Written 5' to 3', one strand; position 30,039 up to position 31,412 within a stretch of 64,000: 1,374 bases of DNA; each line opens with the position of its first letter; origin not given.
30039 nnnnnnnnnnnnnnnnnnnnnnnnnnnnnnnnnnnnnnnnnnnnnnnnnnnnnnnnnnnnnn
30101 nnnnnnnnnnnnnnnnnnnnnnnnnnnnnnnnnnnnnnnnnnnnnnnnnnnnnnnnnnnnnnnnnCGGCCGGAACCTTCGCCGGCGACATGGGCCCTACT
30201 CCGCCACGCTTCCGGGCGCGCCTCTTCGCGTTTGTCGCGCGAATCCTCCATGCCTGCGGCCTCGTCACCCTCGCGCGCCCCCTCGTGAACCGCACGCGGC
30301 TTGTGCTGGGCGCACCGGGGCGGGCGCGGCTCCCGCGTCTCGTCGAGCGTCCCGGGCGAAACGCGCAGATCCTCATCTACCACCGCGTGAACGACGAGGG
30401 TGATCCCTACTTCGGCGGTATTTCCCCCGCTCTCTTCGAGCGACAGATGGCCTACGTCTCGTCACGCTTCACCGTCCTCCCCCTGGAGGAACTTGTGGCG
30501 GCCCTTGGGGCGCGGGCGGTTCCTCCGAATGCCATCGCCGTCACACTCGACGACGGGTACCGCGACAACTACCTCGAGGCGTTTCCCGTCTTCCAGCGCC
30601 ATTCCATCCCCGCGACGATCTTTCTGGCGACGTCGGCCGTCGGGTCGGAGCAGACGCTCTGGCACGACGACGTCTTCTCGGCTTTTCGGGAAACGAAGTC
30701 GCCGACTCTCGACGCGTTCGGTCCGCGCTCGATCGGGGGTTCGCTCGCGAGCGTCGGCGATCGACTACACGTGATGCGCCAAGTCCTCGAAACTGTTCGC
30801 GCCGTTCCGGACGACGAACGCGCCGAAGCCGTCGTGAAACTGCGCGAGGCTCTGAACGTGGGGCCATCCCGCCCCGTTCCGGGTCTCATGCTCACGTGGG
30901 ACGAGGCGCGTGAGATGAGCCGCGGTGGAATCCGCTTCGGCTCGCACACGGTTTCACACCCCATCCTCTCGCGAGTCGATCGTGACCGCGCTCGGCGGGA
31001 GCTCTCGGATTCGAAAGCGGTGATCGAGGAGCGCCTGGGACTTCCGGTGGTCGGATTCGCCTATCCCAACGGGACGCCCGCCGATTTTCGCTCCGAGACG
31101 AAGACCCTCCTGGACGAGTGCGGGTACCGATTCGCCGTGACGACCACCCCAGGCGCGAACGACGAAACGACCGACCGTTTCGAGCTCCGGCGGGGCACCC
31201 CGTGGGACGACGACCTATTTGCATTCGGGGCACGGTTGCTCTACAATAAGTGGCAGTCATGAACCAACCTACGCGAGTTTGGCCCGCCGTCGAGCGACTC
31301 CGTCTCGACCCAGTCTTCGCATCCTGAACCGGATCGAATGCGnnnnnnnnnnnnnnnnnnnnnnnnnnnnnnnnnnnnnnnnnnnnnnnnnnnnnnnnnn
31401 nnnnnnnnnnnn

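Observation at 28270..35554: Exosortase-A-associated ACP / AMP-ligase / PLP-decarboxylase / GNAT / deacetylase / AsnB cassette: uncharacterised EPS decoration chemistry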

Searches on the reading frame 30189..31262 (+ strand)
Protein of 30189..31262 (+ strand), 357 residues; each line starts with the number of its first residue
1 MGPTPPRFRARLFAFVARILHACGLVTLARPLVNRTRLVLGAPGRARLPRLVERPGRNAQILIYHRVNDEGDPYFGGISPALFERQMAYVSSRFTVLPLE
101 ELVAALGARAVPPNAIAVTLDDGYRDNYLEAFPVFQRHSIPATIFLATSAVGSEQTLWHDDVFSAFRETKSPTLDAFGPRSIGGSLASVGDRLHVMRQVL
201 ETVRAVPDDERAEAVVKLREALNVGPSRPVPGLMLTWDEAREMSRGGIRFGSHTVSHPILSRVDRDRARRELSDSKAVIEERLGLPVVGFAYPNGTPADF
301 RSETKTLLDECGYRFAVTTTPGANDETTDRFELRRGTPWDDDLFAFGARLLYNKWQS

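Call 5: search_protein_families(library=ncbifam, proteins=[window:30189-31262:+], max_evalue=0.001)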
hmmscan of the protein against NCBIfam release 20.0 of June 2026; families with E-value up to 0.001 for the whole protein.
window:30189-31262:+ (357 aa): 5 families
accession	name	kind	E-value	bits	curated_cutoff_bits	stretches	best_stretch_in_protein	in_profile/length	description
TIGR03938.2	deacetyl_PgaB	equivalog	5.1e-12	44.9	321.9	1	60-151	4-101/621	poly-beta-1,6-N-acetyl-D-glucosamine N-deacetylase PgaB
NF011177.0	PRK14582.1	equivalog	4e-07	28.7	923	1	61-144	51-137/671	poly-beta-1,6-N-acetyl-D-glucosamine N-deacetylase PgaB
NF011176.0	PRK14581.1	equivalog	1.8e-06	26.4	1091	1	43-144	32-137/673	poly-beta-1,6-N-acetyl-D-glucosamine N-deacetylase PgaB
TIGR03933.1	PIA_icaB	equivalog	6.2e-06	25.9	248.35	1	78-155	35-113/245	intercellular adhesin biosynthesis polysaccharide N-deacetylase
TIGR02764.1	spore_ybaN_pdaB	equivalog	5.3e-05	23.1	237.4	0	239-314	50-122/191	polysaccharide deacetylase family sporulation protein PdaB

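Call 6: search_protein_families(library=pfam, proteins=[window:30189-31262:+], max_evalue=0.001)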
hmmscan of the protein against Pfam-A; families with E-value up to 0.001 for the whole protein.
window:30189-31262:+ (357 aa): 1 family
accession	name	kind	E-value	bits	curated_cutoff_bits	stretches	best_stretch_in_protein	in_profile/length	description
PF01522.26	Polysacc_deac_1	-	6.6e-22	78.2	23.1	1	111-315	4-123/124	Polysaccharide deacetylase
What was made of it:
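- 30189..31262 (+): NodB2: a CE4 polysaccharide deacetylase. It is not the XrtA-type TIGR03006 family. The best NCBIfam hit is PgaB at only 45 bits (calls 5, 6).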

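Call 54: search_solved_structures(query=window:30189-31262:+, max_evalue=0.0001)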
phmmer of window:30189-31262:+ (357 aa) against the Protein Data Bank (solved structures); distinct sequences matched with E-value up to 0.0001: 8.
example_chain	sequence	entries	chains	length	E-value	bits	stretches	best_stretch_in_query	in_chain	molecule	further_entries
6dq3_A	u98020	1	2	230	1.3e-13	53.8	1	235-326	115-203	Polysaccharide deacetylase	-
5bu6_A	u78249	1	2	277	5.7e-09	38.6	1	94-150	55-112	BpsB (PgaB), Poly-beta-1,6-N-acetyl-D-glucosamine N-deacetylase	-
4v33_A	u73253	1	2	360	1.9e-08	36.9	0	236-323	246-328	POLYSACCHARIDE DEACETYLASE-LIKE PROTEIN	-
4hd5_A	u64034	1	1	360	4.6e-08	35.6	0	232-323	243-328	Polysaccharide deacetylase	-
4wcj_A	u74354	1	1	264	7.4e-07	31.6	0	49-154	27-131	Polysaccharide deacetylase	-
6go1_A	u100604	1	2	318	5e-06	28.9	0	235-322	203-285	Polysaccharide deacetylase-like protein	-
4f9d_A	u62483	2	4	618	7.4e-06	28.3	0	61-143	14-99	Poly-beta-1,6-N-acetyl-D-glucosamine N-deacetylase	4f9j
3vus_A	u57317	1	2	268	3.2e-05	26.3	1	62-143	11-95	Poly-beta-1,6-N-acetyl-D-glucosamine N-deacetylase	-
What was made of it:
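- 30189..31262 (+): PDB hits are CE4 deacetylases (call 54).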
